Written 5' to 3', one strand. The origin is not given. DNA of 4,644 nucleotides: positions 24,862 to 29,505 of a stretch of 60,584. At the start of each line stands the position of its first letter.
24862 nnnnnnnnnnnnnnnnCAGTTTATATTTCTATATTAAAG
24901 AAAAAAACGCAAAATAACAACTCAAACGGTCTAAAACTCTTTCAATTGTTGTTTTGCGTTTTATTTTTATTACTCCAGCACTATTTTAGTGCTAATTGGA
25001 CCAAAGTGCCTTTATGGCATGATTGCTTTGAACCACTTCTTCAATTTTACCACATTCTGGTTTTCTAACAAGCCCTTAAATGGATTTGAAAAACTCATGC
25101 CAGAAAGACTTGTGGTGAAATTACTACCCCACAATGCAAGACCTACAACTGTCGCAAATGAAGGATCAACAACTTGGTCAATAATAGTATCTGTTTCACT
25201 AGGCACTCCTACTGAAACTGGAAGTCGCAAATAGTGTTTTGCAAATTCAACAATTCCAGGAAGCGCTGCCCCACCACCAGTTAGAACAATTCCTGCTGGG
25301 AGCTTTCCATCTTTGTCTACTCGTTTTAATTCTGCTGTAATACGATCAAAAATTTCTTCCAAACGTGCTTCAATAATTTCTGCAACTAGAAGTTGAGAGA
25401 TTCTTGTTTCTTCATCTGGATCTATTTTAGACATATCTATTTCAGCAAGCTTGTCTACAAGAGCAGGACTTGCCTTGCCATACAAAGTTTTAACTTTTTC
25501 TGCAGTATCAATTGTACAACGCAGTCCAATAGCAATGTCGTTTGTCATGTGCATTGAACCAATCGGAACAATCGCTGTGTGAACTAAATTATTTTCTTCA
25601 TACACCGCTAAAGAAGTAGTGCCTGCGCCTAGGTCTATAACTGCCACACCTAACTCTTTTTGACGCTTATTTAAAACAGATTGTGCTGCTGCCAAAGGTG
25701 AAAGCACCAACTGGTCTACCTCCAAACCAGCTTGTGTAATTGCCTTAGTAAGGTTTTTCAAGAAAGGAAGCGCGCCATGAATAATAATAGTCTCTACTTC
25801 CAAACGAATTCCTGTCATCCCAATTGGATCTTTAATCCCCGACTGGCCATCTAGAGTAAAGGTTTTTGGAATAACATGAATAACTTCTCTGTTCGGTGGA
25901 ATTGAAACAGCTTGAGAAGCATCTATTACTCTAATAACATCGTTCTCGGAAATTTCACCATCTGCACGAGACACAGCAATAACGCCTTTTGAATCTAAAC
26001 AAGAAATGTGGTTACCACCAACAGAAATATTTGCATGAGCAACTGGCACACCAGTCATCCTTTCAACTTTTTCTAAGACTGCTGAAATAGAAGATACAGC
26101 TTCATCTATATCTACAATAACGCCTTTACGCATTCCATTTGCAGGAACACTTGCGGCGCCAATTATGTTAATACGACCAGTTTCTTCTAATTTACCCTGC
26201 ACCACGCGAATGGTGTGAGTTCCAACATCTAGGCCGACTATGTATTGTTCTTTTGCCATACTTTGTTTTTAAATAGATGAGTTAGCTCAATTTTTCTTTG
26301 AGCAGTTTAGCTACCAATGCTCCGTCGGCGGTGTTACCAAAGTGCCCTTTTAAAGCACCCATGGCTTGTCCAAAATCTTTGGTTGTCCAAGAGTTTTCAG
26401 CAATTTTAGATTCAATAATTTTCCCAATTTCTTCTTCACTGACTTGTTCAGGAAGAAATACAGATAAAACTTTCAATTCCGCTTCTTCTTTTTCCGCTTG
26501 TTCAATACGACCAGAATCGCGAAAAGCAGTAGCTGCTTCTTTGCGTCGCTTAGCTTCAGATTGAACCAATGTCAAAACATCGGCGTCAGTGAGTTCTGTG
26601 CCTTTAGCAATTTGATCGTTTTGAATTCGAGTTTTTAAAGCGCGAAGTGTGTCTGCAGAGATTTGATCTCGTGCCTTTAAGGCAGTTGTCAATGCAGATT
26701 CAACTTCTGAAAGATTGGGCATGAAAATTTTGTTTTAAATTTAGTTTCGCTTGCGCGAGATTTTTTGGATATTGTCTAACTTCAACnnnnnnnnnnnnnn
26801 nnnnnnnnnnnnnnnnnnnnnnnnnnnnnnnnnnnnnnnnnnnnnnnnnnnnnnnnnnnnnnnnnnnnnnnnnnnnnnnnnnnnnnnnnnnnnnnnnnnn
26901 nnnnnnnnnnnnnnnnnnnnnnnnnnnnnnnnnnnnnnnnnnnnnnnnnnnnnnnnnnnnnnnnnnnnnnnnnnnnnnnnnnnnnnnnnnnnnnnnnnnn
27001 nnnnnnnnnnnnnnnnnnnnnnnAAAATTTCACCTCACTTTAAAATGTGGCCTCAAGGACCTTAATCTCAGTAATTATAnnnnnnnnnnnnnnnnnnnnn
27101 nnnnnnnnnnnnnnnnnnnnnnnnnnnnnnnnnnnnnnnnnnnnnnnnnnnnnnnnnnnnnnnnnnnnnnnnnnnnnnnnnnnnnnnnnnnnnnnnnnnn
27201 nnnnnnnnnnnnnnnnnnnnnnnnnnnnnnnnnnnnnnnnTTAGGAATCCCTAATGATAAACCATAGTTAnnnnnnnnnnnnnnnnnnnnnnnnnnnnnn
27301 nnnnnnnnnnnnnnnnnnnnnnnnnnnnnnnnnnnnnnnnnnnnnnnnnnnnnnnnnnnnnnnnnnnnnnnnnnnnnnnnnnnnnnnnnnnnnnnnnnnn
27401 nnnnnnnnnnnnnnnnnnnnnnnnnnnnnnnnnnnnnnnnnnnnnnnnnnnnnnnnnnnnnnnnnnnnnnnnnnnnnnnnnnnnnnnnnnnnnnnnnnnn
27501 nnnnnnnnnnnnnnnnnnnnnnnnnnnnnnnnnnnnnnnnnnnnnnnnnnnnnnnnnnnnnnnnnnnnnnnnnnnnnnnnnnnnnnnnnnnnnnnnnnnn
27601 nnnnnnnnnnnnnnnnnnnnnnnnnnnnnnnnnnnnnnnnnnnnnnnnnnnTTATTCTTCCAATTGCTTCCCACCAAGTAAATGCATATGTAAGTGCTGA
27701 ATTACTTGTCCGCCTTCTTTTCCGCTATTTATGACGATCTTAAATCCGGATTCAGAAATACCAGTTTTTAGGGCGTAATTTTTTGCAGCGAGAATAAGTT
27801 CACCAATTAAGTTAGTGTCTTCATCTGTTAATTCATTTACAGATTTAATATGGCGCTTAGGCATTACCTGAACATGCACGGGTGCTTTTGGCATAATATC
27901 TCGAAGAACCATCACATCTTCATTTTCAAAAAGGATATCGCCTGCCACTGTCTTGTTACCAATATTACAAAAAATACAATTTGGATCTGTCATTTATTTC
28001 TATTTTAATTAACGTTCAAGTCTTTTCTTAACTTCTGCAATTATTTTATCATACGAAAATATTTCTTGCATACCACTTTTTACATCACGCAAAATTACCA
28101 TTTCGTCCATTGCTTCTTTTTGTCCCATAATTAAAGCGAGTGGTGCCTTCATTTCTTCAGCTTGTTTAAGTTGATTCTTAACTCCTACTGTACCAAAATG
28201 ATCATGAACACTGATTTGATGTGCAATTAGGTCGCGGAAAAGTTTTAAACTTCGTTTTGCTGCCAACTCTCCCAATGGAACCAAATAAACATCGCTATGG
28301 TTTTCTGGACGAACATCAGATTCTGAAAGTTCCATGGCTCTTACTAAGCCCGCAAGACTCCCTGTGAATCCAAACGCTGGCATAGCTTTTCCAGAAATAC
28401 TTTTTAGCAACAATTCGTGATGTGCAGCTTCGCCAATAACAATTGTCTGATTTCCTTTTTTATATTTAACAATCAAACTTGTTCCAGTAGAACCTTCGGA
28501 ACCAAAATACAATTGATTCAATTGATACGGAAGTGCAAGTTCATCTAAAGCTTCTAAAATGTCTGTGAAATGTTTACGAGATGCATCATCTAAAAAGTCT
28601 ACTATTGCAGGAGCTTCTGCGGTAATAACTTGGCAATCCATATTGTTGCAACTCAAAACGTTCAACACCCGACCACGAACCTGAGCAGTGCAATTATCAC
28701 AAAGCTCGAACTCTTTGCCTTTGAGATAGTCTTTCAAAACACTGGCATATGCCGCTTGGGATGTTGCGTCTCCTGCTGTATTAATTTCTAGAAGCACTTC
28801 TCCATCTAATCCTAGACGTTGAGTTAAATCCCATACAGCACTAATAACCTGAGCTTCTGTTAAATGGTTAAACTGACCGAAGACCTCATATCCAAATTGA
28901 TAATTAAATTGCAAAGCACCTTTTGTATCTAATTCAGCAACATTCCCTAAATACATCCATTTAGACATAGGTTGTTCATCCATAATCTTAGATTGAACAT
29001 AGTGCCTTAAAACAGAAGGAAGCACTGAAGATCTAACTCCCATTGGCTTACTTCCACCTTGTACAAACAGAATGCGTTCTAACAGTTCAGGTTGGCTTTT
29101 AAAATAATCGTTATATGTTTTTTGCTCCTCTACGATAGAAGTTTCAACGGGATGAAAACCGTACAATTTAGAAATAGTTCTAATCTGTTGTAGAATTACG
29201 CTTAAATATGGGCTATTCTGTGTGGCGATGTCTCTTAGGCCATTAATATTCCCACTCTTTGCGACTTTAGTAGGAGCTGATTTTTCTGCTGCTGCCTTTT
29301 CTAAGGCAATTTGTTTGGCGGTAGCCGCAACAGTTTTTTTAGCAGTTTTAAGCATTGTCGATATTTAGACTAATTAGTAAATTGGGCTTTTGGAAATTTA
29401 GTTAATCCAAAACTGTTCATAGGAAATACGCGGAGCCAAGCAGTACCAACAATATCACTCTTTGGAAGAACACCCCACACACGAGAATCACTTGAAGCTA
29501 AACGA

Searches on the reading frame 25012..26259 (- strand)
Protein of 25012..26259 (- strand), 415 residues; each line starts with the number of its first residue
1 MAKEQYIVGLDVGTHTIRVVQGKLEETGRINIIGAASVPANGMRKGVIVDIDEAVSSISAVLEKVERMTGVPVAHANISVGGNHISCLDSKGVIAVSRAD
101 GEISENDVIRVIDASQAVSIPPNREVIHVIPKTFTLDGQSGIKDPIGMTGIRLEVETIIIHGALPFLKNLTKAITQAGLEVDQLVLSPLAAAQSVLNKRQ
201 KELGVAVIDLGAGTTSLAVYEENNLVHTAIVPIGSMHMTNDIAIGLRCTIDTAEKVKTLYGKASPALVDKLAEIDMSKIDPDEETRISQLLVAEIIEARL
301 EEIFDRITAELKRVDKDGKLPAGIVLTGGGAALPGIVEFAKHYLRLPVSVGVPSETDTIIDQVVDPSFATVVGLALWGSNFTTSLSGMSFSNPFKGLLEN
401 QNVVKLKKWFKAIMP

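Call 13: search_protein_families(library=pfam, proteins=[window:25012-26259:-])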
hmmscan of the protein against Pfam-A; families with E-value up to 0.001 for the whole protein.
window:25012-26259:- (415 aa): 7 families
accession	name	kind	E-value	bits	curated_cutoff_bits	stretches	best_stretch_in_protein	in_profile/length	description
PF14450.12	FtsA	-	9.7e-35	120.1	31.8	1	206-373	1-127/127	Cell division protein FtsA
PF02491.25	SHS2_FTSA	-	2e-29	102.2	25.4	1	82-160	1-78/79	SHS2 domain inserted in FTSA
PF06723.19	MreB_Mbl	-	9.4e-13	48.1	27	1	171-351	113-304/327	MreB/Mbl protein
PF11104.14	PilM_2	-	2.1e-10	40.5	27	1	191-258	168-235/340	Type IV pilus assembly protein PilM;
PF25216.1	Volactin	-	2.8e-05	24.2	35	0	265-344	213-291/321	Volactin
PF06277.17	EutA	-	0.00018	21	27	0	190-331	132-265/475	Ethanolamine utilisation protein EutA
PF00012.26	HSP70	-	0.00018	20.3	20.6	0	170-221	152-204/599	Hsp70 protein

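Call 38: find_related_loci(query=window:25012-26259:-, collection=metagenome_contigs, flank=10000)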
Query window:25012-26259:- (415 aa) in metagenome_contigs; peptide patterns used: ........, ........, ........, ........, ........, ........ (x = any residue, [..] = any of these).
600 stretches matched a pattern (row limit reached: there are more); 574 encode a relative of the query (tblastn E <= 1e-3); the best 80 are kept; 80 distinct loci.
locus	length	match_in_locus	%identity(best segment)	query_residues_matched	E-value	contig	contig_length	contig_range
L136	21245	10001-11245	89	1-415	0e+0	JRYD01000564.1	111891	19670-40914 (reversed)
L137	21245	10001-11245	75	1-415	0e+0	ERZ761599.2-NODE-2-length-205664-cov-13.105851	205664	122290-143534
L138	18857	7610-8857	68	1-415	0e+0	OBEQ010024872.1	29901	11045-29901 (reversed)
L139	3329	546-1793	67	1-415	0e+0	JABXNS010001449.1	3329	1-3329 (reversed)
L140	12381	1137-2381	66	1-415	0e+0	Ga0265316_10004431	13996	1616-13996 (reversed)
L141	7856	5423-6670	63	1-415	0e+0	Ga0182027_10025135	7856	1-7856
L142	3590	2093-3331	65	1-413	0e+0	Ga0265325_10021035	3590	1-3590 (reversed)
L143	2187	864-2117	53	1-415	6e-148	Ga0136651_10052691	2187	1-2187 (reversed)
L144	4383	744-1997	54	1-415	3e-140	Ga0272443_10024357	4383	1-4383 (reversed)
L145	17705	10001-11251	52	1-415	5e-136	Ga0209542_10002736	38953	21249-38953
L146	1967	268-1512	52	1-415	3e-145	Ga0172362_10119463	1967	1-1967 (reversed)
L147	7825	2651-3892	52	1-415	2e-134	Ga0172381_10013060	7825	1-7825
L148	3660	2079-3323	51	1-415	4e-137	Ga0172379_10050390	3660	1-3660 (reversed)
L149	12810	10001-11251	53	1-415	2e-137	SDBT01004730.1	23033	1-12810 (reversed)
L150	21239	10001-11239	50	4-414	3e-131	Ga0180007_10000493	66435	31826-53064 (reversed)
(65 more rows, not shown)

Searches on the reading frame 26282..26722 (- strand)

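Call 13: search_protein_families(library=pfam, proteins=[window:26282-26722:-])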
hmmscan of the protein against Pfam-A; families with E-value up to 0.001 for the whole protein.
window:26282-26722:- (146 aa): 1 family
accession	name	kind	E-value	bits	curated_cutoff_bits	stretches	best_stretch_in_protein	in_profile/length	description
PF09424.15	YqeY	-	1.7e-36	125.9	27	1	6-145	3-143/143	Yqey-like protein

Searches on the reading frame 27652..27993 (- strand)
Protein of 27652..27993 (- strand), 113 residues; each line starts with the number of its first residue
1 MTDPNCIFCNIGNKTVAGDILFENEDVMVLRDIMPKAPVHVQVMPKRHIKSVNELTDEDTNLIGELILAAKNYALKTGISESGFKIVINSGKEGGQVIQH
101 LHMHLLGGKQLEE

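Call 13: search_protein_families(library=pfam, proteins=[window:27652-27993:-])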
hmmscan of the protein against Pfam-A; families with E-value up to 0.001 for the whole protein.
window:27652-27993:- (113 aa): 2 families
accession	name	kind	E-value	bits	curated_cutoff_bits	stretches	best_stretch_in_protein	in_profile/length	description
PF01230.28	HIT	-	6.2e-22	78.5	21.5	1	18-110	6-97/98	HIT domain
PF11969.13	DcpS_C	-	3e-21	76.5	24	1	5-107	1-101/114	Scavenger mRNA decapping enzyme C-term binding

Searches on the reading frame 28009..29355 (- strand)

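Call 13: search_protein_families(library=pfam, proteins=[window:28009-29355:-])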
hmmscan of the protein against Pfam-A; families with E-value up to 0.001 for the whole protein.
window:28009-29355:- (448 aa): 2 families
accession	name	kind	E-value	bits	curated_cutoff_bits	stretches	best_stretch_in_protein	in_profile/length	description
PF13393.11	tRNA-synt_His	-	6.2e-13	49.1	25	1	39-331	1-302/308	Histidyl-tRNA synthetase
PF03129.25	HGTP_anticodon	-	7.8e-09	36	21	1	355-445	1-94/94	Anticodon binding domain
